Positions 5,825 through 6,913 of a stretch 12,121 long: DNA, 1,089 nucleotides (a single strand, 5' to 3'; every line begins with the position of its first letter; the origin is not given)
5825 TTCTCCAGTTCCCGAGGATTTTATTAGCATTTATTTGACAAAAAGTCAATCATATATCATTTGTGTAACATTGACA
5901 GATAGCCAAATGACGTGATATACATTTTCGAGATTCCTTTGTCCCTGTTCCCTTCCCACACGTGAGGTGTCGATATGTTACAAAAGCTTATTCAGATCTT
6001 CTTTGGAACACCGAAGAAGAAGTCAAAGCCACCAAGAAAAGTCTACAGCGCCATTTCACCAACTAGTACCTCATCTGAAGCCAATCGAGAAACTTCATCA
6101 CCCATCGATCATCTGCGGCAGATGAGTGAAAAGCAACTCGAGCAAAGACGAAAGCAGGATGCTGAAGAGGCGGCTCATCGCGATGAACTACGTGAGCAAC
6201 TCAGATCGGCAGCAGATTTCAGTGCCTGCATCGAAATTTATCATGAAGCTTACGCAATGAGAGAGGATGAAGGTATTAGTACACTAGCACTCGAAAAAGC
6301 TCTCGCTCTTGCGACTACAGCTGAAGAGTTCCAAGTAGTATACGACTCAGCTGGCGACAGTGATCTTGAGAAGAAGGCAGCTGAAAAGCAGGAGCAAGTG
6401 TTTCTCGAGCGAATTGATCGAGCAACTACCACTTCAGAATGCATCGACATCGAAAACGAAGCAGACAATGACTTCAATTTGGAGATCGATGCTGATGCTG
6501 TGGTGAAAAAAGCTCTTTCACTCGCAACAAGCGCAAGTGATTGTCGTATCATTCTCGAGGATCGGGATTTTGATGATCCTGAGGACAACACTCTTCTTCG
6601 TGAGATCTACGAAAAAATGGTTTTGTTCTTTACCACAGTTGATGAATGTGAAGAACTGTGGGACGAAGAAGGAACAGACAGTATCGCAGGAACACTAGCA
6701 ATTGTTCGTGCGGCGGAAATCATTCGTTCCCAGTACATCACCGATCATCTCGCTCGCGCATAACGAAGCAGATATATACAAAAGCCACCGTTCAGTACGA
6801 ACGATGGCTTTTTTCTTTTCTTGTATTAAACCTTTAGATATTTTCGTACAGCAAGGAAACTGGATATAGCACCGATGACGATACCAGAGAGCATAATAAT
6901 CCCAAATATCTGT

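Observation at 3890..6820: Insulated divergent pair: flotillin/SPFH protein and a novel acidic Cys-repeat protein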

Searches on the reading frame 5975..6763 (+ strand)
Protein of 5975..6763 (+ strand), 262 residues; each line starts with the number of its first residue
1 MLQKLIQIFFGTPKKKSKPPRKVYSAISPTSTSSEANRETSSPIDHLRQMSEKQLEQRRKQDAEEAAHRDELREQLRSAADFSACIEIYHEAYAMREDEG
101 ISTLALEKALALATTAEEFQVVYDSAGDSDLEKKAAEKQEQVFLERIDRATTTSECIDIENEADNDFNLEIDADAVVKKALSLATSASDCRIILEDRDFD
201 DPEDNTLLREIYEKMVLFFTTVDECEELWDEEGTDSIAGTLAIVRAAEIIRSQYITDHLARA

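Call 7: search_protein_families(library=pfam, proteins=[window:5975-6763:+], max_evalue=0.01)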
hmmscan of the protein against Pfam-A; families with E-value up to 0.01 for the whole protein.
window:5975-6763:+ (262 aa): 0 families

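Call 8: search_protein_families(library=ncbifam, proteins=[window:5975-6763:+], max_evalue=0.1)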
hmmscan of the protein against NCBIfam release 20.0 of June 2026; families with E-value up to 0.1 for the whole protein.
window:5975-6763:+ (262 aa): 1 family
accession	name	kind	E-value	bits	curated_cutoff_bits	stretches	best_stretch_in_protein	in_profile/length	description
TIGR01686.1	FkbH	subfamily_domain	0.056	12.6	146.65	1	46-143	144-235/323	FkbH domain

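Call 9: find_homologous_proteins(query=window:5975-6763:+, max_evalue=0.001)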
Query window:5975-6763:+ (262 aa): 3 proteins with E <= 0.001 among 1114 candidates.
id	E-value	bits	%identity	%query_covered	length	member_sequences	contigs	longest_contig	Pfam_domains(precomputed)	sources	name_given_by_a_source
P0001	3.9e-161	552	100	100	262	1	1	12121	-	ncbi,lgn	-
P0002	3.0e-122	425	79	100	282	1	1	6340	-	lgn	-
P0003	1.5e-17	82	30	62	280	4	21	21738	-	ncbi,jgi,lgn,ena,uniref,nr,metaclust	ncbi:MAG: hypothetical protein A2431_02750 [Candidatus Zambryskibacteria bacterium RIFOXYC1_FULL_39_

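Call 11: find_encoding_contigs(protein=P0002, flank=10000, max_places=6)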
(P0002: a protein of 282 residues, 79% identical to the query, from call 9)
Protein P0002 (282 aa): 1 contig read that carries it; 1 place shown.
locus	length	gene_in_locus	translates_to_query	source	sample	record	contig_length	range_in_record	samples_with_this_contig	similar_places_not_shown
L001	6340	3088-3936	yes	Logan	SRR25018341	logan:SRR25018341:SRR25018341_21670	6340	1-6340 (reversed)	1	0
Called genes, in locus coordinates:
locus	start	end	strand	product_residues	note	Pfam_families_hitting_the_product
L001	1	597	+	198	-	?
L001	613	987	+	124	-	-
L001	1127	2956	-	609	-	PF01145:Band_7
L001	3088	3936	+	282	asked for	-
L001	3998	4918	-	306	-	PF18075:FtsX_ECD, PF02687:FtsX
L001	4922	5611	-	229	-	PF13175:AAA_15 (faint), PF00005:ABC_tran, PF02463:SMC_N (weak), PF13304:AAA_21 (weak)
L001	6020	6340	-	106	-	?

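Call 12: find_encoding_contigs(protein=P0003, flank=10000, max_places=10)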
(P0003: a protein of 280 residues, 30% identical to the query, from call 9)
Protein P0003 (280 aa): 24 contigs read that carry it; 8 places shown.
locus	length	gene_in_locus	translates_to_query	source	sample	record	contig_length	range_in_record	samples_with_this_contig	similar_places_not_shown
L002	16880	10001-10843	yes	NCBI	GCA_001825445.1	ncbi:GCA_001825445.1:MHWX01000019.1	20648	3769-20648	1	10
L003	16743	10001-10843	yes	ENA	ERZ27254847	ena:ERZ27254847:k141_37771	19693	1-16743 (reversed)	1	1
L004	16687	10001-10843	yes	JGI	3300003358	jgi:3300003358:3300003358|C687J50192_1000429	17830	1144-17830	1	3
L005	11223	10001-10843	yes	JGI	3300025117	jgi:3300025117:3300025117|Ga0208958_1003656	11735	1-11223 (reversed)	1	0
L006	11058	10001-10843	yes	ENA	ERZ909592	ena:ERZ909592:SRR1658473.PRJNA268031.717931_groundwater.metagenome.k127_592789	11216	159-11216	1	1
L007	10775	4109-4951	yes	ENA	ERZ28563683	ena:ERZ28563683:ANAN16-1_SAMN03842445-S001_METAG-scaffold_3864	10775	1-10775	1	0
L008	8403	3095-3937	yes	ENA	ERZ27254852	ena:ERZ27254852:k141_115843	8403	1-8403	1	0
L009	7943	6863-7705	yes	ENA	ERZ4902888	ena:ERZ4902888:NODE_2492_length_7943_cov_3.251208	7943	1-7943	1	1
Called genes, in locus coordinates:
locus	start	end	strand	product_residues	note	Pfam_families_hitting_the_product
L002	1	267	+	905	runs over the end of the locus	PF00005:ABC_tran (faint), PF02463:SMC_N (faint), PF13175:AAA_15 (faint), PF13555:AAA_29 (faint), PF20703:nSTAND1 (faint), PF13304:AAA_21 (faint), PF17760:UvrA_inter, PF00684:DnaJ_CXXCXGXG (faint)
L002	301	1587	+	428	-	PF01541:GIY-YIG (weak), PF02151:UVR (faint), PF27096:UvrC_M, PF08459:UvrC_RNaseH_dom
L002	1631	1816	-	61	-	-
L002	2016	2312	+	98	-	-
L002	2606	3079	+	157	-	-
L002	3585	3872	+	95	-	-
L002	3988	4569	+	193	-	PF01844:HNH (weak)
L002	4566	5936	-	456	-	PF01726:LexA_DNA_bind, PF00717:Peptidase_S24, PF01555:N6_N4_Mtase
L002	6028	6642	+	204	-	PF18734:HEPN_AbiU2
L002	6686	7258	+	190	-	-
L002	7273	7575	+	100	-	-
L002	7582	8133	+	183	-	PF00300:His_Phos_1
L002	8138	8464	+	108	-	PF04266:ASCH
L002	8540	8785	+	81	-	PF07866:DUF1653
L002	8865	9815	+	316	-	PF13310:Virulence_RhuM, PF02661:Fic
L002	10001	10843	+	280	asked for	-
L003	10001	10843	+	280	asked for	-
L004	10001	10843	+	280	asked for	-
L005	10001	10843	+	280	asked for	-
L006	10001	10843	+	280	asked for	-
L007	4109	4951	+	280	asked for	-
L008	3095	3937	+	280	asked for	-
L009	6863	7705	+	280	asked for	-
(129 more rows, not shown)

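Call 14: search_protein_families(library=padloc, proteins=[window:5975-6763:+], max_evalue=0.01)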
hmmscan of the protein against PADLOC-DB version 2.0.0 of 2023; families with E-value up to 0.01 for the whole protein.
window:5975-6763:+ (262 aa): 0 families

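Call 22: search_protein_representatives(alignment_id=A1)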
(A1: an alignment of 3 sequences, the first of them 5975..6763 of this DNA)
Query: 3 sequences, 266 profile positions. Proteins with E-value up to 0.001 (for the whole library): 117; up to 1e-10: 39; up to 1e-30: 6. The best 117 are listed.
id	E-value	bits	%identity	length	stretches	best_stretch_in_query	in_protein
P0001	1.7e-146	503.0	-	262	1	5-265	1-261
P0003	2.2e-86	306.0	-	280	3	52-243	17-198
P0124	1.2e-42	162.5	-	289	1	63-257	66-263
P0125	1.2e-41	159.3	-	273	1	25-257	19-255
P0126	6.1e-35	137.3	-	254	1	21-258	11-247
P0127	1.9e-34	135.6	-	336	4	105-207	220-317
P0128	2.6e-24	102.4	-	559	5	46-255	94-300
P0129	1.9e-23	99.6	-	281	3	74-198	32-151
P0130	7.8e-23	97.6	-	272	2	66-257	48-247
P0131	6.4e-20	88.0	-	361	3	99-235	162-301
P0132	2.6e-19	86.0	-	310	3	76-257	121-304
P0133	4.3e-19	85.3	-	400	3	68-257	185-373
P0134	1.1e-18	84.0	-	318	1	72-256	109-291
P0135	3.0e-18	82.5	-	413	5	179-257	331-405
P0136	8.3e-18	81.1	-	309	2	108-235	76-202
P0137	1.0e-17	80.8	-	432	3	177-256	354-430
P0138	1.1e-17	80.7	-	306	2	143-257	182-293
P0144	4.7e-15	72.1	-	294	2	80-257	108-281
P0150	3.0e-13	66.2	-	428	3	98-256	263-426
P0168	1.7e-09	53.8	-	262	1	64-258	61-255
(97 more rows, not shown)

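Call 25: find_encoding_contigs(protein=P0124, flank=8000, max_places=3)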
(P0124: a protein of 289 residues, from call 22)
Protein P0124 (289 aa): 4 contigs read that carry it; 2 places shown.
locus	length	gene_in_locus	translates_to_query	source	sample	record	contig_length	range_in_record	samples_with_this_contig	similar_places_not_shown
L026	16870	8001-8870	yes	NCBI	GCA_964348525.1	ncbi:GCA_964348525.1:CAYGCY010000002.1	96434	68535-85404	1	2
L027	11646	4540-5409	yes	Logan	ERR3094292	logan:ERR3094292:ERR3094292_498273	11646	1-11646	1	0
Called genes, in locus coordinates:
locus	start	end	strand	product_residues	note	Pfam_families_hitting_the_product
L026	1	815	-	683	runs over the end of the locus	PF04851:ResIII, PF17757:UvrB_inter, PF27431:UvrB_3rd, PF00271:Helicase_C, PF12344:UvrB, PF02151:UVR (weak)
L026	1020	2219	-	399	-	PF01702:TGT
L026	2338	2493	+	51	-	-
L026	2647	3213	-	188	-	PF00254:FKBP_C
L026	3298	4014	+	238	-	PF18306:LDcluster4, PF03641:Lysine_decarbox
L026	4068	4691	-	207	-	-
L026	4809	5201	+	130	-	-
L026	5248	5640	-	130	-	PF07291:MauE (weak), PF07681:DoxX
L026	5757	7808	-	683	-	PF01145:Band_7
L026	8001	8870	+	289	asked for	-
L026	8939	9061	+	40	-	-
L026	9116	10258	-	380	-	PF00370:FGGY_N, PF01869:BcrAD_BadFG (faint)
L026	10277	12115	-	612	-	PF00009:GTP_EFTU, PF01926:MMR_HSR1, PF03144:GTP_EFTU_D2, PF22042:EF-G_D2, PF00679:EFG_C, PF21018:BipA_C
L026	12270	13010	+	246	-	-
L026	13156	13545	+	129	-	-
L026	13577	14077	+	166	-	-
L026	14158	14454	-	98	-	-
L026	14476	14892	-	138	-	-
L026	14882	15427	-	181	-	-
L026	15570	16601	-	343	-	PF05496:RuvB_N, PF13177:DNA_pol3_delta2 (weak), PF00004:AAA, PF13401:AAA_22 (faint), PF13177:DNA_pol3_delta2, PF12169:DNA_pol3_gamma3 (weak)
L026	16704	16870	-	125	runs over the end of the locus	PF02368:Big_2 (weak), PF26182:Ig_NUP210_5th (weak)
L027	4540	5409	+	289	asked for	-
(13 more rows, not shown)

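Call 26: find_encoding_contigs(protein=P0125, flank=8000, max_places=3)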
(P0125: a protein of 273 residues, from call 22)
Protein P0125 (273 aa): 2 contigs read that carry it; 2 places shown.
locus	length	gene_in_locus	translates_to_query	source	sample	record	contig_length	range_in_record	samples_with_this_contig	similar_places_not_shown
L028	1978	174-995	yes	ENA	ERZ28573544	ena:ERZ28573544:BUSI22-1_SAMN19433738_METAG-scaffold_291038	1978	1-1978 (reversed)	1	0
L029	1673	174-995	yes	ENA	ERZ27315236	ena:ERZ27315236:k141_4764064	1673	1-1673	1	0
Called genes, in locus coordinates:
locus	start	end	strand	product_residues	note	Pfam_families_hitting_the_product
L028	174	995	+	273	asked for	-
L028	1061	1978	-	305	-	?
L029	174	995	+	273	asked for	-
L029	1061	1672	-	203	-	?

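Call 32: find_related_loci(query=A4, collection=metagenome_contigs, flank=6000)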
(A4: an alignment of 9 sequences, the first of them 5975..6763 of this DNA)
Query A4 (262 aa) in metagenome_contigs; peptide patterns used: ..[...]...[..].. (x = any residue, [..] = any of these).
58 stretches matched a pattern; 3 encode a relative of the query (tblastn E <= 1e-3); 3 distinct loci.
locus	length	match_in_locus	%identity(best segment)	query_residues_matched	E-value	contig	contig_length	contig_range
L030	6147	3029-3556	32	72-251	8e-17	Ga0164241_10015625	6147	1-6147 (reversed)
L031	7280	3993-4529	29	75-253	1e-14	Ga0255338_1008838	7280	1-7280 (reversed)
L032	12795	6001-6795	35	70-251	3e-19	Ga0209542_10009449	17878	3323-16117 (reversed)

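Call 33: find_homologous_proteins(query=A3, max_evalue=0.00001)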
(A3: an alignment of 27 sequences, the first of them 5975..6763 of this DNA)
Query A3 (27 sequences) (262 aa, profile of the alignment): 4 proteins with E <= 0.00001 among 8000 candidates.
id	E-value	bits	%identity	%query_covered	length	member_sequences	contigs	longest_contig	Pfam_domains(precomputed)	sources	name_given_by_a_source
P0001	6.6e-70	254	100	100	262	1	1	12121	-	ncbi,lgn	-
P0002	9.5e-70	254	79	100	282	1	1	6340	-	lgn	-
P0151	1.6e-62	230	29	76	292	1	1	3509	-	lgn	-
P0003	5.7e-32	130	30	62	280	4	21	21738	-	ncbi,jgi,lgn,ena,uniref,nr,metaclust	ncbi:MAG: hypothetical protein A2431_02750 [Candidatus Zambryskibacteria bacterium RIFOXYC1_FULL_39_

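Call 38: search_protein_families(library=pfam, proteins=[L030:921-2591:+, L030:2678-3601:+, L030:3661-4206:+, L030:4710-5675:+, L032:3356-5026:+, L032:5026-5568:+, L032:5836-6876:+, L032:7014-8189:+, L032:2718-3326:+, L031:3546-4568:+], max_evalue=0.001)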
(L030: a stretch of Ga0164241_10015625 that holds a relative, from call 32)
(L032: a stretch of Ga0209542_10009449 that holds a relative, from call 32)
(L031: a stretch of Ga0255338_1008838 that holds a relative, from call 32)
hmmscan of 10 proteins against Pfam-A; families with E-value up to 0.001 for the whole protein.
L030:921-2591:+ (557 aa): 2 families
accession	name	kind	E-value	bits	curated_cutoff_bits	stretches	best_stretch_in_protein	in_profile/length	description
PF01145.31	Band_7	-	3.5e-27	96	23.6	1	36-221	2-175/176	SPFH domain / Band 7 family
PF15975.10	Flot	-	1.4e-07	32.1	27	1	402-536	2-124/124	Flotillin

L030:2678-3601:+ (308 aa): 0 families

L030:3661-4206:+ (182 aa): 0 families

L030:4710-5675:+ (322 aa): 0 families

L032:3356-5026:+ (557 aa): 2 families
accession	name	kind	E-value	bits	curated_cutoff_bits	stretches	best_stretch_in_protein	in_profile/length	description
PF01145.31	Band_7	-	8.9e-24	84.9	23.6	1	32-213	3-175/176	SPFH domain / Band 7 family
PF15975.10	Flot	-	3.7e-05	24.2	27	1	383-516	1-124/124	Flotillin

L032:5026-5568:+ (181 aa): 1 family
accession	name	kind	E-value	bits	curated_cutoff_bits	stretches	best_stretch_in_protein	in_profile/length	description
PF00484.24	Pro_CA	-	5.8e-06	27.1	25.7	1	34-140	2-104/156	Carbonic anhydrase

L032:5836-6876:+ (347 aa): 0 families

L032:7014-8189:+ (392 aa): 2 families
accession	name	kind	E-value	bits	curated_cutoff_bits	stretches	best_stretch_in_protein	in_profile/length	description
PF07995.17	GSDH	-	1.7e-13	51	25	1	203-380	170-324/332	Glucose / Sorbosone dehydrogenase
PF22807.2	TrAA12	-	1.2e-07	30.8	30.9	0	141-239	86-196/463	TrAA12-like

L032:2718-3326:+ (203 aa): 1 family
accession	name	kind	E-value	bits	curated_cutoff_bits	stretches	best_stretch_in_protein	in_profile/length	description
PF01957.25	NfeD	-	0.00055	20.5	29.1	0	137-196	5-57/57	NfeD-like C-terminal, partner-binding domain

L031:3546-4568:+ (341 aa): 0 families

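Call 40: find_encoding_contigs(protein=P0133, flank=6000, max_places=3)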
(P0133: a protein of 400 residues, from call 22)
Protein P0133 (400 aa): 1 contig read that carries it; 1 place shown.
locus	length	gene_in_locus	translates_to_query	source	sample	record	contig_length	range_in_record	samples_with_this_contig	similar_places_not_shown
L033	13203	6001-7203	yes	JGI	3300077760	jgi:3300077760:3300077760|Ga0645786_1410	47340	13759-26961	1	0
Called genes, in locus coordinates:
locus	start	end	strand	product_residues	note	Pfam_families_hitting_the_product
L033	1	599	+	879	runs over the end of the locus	PF02463:SMC_N (faint), PF03193:RsgA_GTPase (faint), PF13191:AAA_16 (faint), PF13481:AAA_25 (faint), PF13555:AAA_29 (faint), PF00005:ABC_tran (faint), PF13304:AAA_21 (faint), PF17760:UvrA_inter, +1 more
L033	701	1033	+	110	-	-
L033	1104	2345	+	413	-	PF02151:UVR (faint), PF08459:UvrC_RNaseH_dom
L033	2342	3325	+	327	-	PF01820:Dala_Dala_lig_N, PF01071:GARS_A (weak), PF02655:ATP-grasp_3 (weak), PF07478:Dala_Dala_lig_C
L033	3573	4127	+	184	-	-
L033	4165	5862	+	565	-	PF01145:Band_7, PF15975:Flot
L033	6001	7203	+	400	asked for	-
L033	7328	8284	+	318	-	PF00089:Trypsin, PF13365:Trypsin_2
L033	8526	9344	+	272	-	-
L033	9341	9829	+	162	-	-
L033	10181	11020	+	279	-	-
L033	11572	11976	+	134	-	PF09945:DUF2177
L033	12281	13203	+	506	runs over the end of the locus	PF00478:IMPDH, PF00571:CBS (faint), PF01070:FMN_dh, PF03060:NMO (weak), PF01207:Dus (faint)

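Call 41: find_encoding_contigs(protein=P0134, flank=6000, max_places=3)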
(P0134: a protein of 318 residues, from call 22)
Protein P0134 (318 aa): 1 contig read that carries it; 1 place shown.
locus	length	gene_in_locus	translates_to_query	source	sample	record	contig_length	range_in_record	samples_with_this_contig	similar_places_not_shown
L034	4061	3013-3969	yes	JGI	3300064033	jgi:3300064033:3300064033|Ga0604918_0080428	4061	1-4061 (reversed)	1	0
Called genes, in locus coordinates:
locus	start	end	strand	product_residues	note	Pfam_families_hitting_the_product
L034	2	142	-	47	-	?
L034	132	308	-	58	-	-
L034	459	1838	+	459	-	-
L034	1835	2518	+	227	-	PF00899:ThiF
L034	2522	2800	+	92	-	-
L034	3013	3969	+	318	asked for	-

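Call 42: find_encoding_contigs(protein=P0131, flank=6000, max_places=3)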
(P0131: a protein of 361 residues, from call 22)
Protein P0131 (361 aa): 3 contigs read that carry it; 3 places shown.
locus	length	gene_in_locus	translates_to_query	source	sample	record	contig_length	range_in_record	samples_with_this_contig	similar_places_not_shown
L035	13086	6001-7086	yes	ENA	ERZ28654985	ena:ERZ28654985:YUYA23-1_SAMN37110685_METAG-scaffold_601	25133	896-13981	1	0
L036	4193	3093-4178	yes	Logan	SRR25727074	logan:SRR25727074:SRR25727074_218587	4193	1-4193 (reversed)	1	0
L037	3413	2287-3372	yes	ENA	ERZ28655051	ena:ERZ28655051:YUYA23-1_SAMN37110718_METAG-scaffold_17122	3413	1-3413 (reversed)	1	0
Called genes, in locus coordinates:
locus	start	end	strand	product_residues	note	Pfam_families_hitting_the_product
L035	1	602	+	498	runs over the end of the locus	?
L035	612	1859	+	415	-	PF02463:SMC_N, PF13175:AAA_15, PF13476:AAA_23, PF13555:AAA_29 (weak), PF13401:AAA_22 (faint), PF13175:AAA_15, PF13304:AAA_21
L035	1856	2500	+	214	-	PF14279:HNH_5 (faint), PF01844:HNH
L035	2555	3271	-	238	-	PF01978:TrmB, PF01022:HTH_5 (faint), PF14493:HTH_40 (faint)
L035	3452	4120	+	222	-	-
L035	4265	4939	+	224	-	PF14518:Haem_oxygenas_2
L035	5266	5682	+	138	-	-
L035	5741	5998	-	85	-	-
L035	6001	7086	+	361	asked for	-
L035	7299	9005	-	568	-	PF00664:ABC_membrane, PF00005:ABC_tran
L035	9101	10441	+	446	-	PF26299:MurL_N, PF26298:MurL_epimerase_C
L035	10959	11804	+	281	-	-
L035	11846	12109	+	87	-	-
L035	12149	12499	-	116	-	PF02325:CCB3_YggT (weak)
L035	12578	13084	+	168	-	PF01551:Peptidase_M23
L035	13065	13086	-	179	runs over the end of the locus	PF00856:SET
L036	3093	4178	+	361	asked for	-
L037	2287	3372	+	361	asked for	-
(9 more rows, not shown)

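Call 43: find_encoding_contigs(protein=P0137, flank=6000, max_places=3)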
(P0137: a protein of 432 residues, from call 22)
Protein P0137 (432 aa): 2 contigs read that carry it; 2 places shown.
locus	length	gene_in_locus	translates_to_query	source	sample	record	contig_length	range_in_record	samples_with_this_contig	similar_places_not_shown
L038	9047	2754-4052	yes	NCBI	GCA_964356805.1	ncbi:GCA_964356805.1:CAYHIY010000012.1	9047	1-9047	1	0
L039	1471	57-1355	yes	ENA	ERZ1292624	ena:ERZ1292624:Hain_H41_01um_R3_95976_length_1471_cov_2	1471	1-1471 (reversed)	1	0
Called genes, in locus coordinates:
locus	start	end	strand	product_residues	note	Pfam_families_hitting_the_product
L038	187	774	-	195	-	PF02777:Sod_Fe_C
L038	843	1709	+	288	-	PF25281:MBL_MAP1B (weak), PF00753:Lactamase_B, PF12706:Lactamase_B_2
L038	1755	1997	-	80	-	PF00830:Ribosomal_L28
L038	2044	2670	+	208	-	PF02163:Peptidase_M50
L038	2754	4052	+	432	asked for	-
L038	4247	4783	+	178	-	-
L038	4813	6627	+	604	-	PF01145:Band_7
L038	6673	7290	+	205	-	PF01928:CYTH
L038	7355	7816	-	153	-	PF13560:HTH_31 (weak), PF01381:HTH_3, PF13443:HTH_26 (weak)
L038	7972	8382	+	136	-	PF00164:Ribosom_S12_S23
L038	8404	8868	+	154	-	PF00177:Ribosomal_S7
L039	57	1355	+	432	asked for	-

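Call 44: find_encoding_contigs(protein=P0168, flank=6000, max_places=3)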
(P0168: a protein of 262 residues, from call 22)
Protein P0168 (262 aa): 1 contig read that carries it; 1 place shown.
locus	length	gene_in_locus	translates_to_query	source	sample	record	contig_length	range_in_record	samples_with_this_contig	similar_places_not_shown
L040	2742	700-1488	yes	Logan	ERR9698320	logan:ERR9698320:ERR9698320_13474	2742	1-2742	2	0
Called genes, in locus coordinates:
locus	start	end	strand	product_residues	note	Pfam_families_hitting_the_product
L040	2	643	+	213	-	PF02163:Peptidase_M50 (weak)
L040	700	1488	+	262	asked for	-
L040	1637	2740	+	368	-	?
